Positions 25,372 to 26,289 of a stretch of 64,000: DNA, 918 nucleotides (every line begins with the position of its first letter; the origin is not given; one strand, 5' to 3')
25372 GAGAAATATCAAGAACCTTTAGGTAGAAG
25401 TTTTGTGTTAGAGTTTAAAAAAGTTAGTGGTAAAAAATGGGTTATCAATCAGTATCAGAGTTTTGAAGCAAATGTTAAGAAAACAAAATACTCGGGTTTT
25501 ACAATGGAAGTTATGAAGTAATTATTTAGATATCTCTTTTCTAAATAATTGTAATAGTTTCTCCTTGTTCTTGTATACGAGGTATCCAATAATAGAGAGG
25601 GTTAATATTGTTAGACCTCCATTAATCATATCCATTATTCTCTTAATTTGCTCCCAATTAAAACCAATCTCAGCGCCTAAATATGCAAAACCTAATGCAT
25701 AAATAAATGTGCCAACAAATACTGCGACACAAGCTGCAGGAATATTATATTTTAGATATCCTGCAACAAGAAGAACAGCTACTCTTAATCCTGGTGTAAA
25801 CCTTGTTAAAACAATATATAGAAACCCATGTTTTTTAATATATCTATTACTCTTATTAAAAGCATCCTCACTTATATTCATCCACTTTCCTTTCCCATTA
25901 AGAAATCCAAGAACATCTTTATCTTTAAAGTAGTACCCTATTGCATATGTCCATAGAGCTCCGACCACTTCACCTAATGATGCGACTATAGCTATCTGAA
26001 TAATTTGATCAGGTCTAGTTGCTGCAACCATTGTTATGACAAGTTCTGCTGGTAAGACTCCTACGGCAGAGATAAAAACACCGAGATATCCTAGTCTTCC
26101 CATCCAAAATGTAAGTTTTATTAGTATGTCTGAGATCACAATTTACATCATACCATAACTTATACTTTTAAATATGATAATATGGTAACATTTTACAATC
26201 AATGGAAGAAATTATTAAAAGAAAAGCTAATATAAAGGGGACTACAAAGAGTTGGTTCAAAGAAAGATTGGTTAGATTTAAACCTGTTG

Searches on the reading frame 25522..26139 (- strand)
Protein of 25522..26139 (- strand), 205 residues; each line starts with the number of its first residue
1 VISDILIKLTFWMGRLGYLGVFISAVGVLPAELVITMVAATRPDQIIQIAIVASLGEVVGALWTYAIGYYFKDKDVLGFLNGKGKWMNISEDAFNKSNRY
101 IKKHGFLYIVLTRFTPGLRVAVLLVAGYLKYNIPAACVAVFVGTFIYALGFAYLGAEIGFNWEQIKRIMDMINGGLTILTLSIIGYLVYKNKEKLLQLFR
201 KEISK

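Call 61: search_protein_families(library=pfam, proteins=[window:25522-26139:-], max_evalue=0.001)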
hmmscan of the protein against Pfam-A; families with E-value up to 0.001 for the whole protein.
window:25522-26139:- (205 aa): 1 family
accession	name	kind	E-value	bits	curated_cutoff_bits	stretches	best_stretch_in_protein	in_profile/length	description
PF09335.16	VTT_dom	-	8.6e-15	55.7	33.9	1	42-156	14-122/123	VTT domain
